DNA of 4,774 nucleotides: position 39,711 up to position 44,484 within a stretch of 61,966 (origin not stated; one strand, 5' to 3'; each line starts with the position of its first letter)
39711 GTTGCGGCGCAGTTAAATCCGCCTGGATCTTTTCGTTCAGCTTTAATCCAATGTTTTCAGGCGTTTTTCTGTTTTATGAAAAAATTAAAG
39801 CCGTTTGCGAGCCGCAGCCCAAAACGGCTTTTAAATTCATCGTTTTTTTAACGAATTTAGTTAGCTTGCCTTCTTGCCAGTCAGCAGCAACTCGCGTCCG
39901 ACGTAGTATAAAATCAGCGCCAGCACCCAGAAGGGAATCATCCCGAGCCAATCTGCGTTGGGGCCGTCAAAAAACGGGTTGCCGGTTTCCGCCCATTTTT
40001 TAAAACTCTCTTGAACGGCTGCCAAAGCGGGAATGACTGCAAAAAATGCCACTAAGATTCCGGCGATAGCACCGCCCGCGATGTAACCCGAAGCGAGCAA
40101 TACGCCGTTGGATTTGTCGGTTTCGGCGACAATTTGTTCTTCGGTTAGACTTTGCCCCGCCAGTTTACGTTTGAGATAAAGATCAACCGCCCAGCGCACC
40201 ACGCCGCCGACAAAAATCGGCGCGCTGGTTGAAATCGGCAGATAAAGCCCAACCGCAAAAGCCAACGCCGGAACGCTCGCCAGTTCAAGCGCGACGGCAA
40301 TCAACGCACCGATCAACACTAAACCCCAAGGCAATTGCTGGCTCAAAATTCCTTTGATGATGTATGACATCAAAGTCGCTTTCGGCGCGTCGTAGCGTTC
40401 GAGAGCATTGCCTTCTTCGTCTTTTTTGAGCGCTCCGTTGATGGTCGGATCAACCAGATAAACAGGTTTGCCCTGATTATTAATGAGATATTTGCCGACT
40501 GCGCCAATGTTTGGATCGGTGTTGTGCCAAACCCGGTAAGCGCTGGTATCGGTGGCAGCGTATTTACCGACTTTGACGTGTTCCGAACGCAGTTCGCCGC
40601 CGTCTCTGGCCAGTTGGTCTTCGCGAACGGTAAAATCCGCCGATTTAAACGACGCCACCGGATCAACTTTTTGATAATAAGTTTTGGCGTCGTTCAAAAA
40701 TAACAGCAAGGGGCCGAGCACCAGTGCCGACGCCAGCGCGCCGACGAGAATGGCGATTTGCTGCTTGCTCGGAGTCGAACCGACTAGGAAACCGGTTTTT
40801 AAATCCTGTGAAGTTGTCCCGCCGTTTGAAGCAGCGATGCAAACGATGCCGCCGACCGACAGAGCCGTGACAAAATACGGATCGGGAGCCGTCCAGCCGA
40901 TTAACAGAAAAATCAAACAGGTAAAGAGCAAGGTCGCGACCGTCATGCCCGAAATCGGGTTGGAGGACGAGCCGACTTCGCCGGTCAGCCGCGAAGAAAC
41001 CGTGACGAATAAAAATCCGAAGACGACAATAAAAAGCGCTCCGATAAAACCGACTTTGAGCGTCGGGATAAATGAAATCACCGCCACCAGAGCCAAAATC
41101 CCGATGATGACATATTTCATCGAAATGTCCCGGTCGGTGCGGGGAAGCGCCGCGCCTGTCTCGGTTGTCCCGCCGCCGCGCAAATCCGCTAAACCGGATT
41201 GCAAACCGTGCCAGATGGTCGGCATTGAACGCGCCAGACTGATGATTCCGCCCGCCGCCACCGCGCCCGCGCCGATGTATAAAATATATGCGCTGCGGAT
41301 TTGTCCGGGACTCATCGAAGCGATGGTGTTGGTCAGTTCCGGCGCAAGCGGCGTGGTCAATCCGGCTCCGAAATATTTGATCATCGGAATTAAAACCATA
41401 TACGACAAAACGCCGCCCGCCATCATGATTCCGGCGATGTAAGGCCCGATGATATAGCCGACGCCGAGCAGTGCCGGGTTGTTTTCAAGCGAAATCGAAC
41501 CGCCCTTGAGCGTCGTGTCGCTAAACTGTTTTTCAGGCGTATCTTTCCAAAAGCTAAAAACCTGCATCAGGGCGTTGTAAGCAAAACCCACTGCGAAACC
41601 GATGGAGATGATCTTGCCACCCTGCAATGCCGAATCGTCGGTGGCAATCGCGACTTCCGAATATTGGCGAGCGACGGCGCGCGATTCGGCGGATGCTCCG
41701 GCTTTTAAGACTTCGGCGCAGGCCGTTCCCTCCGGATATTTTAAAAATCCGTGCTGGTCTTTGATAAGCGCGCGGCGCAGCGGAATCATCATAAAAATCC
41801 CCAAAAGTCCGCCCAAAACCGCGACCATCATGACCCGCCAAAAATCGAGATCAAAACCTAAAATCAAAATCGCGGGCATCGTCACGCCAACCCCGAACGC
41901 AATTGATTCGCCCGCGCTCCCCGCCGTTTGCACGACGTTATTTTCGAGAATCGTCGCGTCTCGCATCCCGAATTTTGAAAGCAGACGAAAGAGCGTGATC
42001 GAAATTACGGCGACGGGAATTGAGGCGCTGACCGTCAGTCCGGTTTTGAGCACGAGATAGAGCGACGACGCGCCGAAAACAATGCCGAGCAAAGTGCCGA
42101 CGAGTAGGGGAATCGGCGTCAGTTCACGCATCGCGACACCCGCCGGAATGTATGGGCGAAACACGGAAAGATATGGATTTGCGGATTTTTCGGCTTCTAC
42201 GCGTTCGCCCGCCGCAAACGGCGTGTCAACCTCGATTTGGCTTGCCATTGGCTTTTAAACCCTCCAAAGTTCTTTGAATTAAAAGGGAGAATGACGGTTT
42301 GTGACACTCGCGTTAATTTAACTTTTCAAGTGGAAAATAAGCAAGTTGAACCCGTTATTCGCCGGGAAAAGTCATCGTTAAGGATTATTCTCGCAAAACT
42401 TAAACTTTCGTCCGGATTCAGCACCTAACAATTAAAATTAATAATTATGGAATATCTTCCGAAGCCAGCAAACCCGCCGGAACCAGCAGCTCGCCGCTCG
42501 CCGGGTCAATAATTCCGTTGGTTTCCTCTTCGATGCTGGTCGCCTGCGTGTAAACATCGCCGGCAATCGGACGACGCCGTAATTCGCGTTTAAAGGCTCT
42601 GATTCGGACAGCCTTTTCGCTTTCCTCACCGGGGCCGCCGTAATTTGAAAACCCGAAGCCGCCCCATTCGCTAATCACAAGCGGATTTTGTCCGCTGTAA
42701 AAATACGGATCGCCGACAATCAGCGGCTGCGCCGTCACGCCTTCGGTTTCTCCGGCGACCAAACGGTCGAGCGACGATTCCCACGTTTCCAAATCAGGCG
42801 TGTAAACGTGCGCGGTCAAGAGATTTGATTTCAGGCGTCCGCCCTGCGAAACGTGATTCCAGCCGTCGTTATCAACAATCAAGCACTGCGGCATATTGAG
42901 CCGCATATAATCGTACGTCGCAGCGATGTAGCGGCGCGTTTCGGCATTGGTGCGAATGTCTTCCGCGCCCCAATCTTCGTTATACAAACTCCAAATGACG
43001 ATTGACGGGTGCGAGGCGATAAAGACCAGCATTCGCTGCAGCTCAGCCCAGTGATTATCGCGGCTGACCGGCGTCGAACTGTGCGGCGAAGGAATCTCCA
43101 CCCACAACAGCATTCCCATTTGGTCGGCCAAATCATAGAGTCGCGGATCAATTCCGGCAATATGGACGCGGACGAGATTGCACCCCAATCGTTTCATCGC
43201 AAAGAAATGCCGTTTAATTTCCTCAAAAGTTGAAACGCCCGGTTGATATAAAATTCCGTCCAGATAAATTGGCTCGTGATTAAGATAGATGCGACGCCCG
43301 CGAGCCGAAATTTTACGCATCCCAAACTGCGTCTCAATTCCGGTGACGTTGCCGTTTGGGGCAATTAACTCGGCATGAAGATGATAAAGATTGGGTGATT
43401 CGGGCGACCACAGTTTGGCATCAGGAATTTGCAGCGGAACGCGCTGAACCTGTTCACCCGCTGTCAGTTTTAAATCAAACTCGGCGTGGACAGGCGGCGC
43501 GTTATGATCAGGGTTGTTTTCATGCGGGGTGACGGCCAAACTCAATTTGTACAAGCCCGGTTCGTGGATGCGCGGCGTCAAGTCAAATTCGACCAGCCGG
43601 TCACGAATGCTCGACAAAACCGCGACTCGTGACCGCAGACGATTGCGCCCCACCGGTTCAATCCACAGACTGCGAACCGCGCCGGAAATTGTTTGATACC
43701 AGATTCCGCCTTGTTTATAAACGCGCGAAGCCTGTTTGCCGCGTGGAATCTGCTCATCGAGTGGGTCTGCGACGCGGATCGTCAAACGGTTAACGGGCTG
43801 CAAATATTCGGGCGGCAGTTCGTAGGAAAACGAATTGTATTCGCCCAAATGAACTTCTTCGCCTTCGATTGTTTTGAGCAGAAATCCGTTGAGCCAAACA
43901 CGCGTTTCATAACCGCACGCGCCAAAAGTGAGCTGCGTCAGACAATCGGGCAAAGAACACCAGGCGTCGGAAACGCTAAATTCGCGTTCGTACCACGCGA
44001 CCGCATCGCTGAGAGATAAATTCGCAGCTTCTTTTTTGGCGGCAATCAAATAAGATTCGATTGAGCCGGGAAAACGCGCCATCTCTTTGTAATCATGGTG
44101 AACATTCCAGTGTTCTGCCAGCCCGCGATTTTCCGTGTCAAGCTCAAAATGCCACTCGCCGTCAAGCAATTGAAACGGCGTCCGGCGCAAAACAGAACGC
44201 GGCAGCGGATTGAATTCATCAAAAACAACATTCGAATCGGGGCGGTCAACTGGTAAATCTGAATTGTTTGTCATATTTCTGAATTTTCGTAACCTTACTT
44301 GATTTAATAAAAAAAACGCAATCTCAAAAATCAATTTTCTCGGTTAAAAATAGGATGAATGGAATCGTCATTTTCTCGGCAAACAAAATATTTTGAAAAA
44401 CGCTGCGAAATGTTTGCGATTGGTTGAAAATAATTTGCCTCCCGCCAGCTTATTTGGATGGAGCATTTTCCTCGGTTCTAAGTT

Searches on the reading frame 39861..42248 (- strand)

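Call 20: search_protein_families(library=pfam, proteins=[window:39861-42248:-])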
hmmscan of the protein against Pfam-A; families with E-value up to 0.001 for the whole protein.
window:39861-42248:- (795 aa): 1 family
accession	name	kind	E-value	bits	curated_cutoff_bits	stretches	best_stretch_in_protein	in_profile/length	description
PF03169.20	OPT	-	4.7e-94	316.7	25.8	2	43-523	2-495/623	OPT oligopeptide transporter protein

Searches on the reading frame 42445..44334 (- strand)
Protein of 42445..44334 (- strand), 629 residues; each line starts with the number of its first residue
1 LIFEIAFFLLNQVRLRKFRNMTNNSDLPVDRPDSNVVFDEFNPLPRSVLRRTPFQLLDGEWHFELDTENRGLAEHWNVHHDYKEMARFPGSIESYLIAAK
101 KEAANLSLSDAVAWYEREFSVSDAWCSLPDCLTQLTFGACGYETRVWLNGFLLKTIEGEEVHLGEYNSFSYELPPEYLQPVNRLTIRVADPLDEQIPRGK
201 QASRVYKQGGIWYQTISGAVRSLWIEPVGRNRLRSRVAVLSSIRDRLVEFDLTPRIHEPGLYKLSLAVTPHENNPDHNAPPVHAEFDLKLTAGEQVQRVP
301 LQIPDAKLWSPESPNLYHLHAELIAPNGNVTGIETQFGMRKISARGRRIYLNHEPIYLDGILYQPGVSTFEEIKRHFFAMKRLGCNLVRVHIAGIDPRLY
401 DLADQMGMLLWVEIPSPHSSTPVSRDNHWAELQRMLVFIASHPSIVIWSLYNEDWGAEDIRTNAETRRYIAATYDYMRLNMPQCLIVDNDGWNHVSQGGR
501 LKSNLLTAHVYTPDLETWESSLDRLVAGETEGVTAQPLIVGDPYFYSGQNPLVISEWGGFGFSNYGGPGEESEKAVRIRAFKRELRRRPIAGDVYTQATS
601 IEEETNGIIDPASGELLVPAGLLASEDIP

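Call 20: search_protein_families(library=pfam, proteins=[window:42445-44334:-])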
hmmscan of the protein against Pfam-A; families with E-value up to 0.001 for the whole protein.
window:42445-44334:- (629 aa): 3 families
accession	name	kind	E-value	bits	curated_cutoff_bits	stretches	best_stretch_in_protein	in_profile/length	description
PF00703.27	Glyco_hydro_2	-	3.8e-10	41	23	1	284-340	53-109/109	Glycosyl hydrolases family 2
PF02837.24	Glyco_hydro_2_N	-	9.1e-08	32.7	28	1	55-194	2-139/169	Glycosyl hydrolases family 2, sugar binding domain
PF02836.23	Glyco_hydro_2_C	-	4.8e-06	26.4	21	1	347-466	6-148/302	Glycosyl hydrolases family 2, TIM barrel domain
